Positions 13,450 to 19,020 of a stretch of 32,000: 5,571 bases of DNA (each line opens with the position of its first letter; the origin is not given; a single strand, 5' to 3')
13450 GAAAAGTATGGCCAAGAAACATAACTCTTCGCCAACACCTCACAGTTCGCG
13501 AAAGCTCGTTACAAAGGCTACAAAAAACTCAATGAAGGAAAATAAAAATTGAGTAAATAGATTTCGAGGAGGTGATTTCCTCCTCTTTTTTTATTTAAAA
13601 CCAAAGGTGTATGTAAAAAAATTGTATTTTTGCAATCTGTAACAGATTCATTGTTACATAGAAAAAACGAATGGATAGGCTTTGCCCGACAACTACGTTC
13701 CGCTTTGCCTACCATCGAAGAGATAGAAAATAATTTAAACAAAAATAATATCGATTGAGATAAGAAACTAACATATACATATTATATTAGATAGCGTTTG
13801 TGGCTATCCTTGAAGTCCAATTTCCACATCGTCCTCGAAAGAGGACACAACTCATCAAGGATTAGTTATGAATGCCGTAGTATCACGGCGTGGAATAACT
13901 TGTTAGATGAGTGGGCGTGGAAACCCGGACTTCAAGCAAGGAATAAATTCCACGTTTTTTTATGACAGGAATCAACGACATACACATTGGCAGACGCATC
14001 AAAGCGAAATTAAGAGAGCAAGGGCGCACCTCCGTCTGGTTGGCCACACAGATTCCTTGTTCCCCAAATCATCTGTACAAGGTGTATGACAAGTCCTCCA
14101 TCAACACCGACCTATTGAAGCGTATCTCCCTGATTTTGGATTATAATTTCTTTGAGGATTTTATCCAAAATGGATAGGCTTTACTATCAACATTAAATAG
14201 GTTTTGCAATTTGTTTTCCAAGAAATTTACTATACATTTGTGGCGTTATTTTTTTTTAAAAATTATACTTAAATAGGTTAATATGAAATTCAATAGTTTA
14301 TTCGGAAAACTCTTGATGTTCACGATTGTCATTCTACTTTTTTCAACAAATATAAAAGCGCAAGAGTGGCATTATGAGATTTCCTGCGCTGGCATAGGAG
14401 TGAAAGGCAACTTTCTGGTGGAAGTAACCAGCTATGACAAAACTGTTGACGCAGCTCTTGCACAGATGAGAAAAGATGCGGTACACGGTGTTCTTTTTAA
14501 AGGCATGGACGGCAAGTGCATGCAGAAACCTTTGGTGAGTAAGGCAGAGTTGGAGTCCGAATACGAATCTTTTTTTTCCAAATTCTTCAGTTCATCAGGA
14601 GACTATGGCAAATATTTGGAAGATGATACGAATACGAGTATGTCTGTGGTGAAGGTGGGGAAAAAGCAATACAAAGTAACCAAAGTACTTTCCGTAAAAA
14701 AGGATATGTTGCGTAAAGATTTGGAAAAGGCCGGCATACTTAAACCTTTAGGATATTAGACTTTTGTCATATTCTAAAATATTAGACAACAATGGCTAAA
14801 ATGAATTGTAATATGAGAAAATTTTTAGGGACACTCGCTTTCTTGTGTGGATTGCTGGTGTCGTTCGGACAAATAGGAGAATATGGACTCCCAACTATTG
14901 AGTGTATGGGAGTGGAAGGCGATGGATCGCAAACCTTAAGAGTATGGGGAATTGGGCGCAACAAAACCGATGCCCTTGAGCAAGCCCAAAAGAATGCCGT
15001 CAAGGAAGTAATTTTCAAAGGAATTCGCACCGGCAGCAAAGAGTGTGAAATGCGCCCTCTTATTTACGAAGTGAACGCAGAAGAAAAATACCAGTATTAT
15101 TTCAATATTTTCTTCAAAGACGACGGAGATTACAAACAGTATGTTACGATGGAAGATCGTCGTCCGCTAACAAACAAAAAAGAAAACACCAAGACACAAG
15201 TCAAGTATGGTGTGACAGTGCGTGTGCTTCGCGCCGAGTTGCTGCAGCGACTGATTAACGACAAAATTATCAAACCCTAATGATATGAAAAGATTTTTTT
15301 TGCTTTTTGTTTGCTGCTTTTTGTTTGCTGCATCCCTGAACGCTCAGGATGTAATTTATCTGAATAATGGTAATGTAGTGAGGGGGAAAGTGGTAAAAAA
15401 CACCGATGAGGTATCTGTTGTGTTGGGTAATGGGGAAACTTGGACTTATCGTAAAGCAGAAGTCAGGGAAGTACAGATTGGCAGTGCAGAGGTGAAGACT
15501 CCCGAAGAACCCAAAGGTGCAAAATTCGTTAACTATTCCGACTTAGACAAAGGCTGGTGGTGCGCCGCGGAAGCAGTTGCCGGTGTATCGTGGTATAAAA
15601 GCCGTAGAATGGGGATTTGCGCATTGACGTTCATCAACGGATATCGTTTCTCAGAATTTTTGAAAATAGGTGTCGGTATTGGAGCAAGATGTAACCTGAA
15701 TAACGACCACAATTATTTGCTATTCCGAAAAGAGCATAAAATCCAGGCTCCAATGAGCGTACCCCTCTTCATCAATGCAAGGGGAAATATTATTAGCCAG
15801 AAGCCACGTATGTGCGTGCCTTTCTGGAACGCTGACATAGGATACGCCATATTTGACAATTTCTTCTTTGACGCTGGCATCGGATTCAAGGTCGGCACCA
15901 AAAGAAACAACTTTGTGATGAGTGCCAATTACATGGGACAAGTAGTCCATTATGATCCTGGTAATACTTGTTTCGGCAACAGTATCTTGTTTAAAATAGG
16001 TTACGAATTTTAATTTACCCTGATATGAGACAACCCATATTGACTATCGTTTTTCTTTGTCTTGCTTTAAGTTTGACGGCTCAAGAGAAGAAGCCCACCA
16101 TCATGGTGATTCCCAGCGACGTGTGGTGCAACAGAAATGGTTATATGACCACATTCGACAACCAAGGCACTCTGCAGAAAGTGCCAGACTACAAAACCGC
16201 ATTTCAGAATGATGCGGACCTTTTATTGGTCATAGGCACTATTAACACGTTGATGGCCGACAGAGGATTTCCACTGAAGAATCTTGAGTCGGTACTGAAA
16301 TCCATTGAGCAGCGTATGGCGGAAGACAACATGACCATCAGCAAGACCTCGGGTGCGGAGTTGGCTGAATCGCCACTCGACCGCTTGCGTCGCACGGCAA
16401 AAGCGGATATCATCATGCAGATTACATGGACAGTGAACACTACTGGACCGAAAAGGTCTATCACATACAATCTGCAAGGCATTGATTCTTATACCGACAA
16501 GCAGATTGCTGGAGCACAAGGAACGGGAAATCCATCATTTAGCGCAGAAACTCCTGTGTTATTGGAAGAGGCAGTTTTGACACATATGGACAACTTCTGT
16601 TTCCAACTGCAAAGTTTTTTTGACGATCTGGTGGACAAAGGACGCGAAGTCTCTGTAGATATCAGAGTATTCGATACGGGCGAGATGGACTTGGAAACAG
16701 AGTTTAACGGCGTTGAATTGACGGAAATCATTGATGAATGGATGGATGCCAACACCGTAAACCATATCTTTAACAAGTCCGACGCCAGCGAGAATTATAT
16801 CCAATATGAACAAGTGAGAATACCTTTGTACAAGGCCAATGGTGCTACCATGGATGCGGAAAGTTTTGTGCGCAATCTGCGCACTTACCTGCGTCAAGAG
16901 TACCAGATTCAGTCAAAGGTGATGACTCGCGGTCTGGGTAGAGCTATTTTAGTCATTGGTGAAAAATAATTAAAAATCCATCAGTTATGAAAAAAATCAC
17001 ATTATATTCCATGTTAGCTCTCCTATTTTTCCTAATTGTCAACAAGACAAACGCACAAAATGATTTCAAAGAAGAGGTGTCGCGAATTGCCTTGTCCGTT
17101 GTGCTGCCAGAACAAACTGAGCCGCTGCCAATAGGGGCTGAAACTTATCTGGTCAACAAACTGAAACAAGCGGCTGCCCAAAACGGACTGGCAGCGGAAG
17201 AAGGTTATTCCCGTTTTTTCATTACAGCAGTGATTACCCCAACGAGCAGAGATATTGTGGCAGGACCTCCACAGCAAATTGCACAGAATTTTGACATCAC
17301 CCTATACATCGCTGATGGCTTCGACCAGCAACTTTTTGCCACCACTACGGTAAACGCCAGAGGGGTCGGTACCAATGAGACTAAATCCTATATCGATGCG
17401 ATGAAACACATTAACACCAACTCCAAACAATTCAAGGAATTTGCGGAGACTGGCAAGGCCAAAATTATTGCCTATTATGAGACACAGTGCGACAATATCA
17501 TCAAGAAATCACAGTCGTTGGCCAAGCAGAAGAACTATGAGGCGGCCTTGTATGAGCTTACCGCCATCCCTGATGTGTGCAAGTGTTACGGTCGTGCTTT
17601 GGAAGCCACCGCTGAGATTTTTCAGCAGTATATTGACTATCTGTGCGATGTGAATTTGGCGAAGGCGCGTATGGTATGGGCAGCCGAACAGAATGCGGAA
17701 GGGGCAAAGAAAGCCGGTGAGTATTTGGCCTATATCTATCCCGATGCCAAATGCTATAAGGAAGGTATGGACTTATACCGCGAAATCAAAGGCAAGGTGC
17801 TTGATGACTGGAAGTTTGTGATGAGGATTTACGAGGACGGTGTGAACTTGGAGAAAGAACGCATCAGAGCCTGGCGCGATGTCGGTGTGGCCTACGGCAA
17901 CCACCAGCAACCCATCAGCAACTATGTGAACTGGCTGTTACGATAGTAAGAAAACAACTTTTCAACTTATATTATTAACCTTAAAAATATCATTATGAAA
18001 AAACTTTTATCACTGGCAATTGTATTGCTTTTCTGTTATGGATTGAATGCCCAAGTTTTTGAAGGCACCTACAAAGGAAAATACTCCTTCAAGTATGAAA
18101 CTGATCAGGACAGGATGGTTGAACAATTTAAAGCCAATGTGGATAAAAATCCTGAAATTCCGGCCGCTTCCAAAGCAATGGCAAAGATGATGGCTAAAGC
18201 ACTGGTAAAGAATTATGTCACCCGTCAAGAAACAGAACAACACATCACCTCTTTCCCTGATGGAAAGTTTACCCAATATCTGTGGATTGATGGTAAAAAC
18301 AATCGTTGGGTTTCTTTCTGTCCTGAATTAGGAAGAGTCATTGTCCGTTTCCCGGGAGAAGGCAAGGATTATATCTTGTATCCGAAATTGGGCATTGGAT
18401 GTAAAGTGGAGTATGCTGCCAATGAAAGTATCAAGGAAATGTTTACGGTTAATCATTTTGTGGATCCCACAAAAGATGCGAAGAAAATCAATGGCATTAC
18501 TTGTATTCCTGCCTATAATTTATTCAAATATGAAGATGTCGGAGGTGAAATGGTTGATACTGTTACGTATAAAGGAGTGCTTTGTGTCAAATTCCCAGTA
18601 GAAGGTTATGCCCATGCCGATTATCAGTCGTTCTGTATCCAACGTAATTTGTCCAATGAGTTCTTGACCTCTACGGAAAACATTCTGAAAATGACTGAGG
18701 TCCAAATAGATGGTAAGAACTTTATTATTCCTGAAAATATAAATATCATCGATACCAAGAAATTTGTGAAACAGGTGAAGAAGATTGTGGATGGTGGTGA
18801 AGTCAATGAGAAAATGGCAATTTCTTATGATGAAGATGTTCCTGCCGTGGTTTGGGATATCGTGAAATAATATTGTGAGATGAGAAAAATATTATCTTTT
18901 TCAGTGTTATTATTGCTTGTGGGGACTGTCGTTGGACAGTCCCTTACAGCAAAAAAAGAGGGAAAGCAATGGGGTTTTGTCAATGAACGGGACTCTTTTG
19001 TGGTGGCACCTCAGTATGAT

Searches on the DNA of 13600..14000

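Call 79: search_rna_families(source=window, start=13600, end=14000, threshold=evalue, max_evalue=10)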
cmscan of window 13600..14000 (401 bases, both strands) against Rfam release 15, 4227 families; matches with E-value up to 10: 3.
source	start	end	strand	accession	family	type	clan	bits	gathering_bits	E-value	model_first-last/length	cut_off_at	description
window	13607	13713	+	RF00034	RprA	Gene; sRNA;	-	21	70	6.3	1-108/108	no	RprA RNA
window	13889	13956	+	RF03434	mir-1246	Gene; miRNA;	-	15.2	70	3.8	1-73/73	no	mir-1246 microRNA precursor family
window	13899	13961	+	RF01394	isrK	Gene; sRNA;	-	14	50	1.2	1-77/77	no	isrK Hfq binding RNA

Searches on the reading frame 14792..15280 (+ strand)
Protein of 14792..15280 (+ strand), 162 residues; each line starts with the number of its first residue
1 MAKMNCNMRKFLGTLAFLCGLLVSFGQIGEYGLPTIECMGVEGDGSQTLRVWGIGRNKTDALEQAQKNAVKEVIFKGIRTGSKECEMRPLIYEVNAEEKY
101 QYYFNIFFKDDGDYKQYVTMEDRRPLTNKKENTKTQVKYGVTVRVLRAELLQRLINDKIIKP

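Call 13: search_protein_families(library=pfam, proteins=[window:14792-15280:+], max_evalue=0.01)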
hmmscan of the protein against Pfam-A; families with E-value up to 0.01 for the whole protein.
window:14792-15280:+ (162 aa): 1 family
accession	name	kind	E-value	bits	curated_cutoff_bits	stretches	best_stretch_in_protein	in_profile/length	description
PF14731.12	Staphopain_pro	-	0.0027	18.2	27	1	91-159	50-114/169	Staphopain proregion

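Call 34: search_protein_families(library=ncbifam, proteins=[window:14792-15280:+], max_evalue=1)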
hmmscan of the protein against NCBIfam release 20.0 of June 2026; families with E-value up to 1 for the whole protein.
window:14792-15280:+ (162 aa): 0 families

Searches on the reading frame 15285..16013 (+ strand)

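Call 13: search_protein_families(library=pfam, proteins=[window:15285-16013:+], max_evalue=0.01)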
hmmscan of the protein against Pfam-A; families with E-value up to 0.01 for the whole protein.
window:15285-16013:+ (242 aa): 0 families

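Call 34: search_protein_families(library=ncbifam, proteins=[window:15285-16013:+], max_evalue=1)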
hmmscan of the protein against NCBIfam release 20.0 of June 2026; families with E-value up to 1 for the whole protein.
window:15285-16013:+ (242 aa): 4 families
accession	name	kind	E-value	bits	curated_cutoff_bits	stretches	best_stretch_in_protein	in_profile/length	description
NF047433.1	Lepto_7_Nterm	domain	5.7e-10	38.8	43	1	7-64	1-59/63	LA_0442/LA_0875 N-terminal domain-containing protein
NF047503.1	LB_137_fam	subfamily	2.4e-05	23.7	200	1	10-68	2-60/288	LB_137 family protein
NF047624.1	LIC_13076_fam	equivalog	0.024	14.5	110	1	21-63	166-212/214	LIC_13076 family protein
NF041881.1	PTPDL_fam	equivalog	0.26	10.4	200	1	11-45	2-36/339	PTPDL family protein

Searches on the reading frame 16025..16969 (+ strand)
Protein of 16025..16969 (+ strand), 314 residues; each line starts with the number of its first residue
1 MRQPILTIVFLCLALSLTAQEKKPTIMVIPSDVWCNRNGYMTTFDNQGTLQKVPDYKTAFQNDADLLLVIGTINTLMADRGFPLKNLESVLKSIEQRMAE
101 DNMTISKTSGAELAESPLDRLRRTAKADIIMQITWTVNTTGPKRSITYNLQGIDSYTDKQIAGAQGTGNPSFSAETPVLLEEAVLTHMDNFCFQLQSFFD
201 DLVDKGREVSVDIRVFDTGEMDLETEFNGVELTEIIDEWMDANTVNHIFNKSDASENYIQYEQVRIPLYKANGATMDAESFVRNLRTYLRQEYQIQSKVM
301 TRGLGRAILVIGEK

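Call 13: search_protein_families(library=pfam, proteins=[window:16025-16969:+], max_evalue=0.01)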
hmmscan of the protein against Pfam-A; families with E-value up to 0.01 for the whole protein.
window:16025-16969:+ (314 aa): 1 family
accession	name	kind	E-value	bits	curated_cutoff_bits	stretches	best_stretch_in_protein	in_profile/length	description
PF19672.4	DUF6175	-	2.2e-121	404.9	23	1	22-312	1-293/293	Family of unknown function (DUF6175)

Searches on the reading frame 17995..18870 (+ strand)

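Call 13: search_protein_families(library=pfam, proteins=[window:17995-18870:+], max_evalue=0.01)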
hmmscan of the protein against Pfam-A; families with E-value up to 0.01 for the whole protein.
window:17995-18870:+ (291 aa): 0 families

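Call 34: search_protein_families(library=ncbifam, proteins=[window:17995-18870:+], max_evalue=1)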
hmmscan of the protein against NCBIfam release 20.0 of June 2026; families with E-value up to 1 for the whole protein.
window:17995-18870:+ (291 aa): 3 families
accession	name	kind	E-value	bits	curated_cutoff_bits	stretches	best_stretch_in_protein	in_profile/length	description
NF010365.0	PRK13793.1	equivalog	0.041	13.5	198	1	213-267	41-96/196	nicotinate-nicotinamide nucleotide adenylyltransferase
NF058644.1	CurcmRedCuraProt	equivalog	0.042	12.9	440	1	178-274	214-304/336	NADPH-dependent curcumin/dihydrocurcumin reductase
NF047754.1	LRR20_Nterm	exception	0.053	13.3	105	1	2-27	10-35/53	E-cadherin-binding leucine-rich repeat protein LRR20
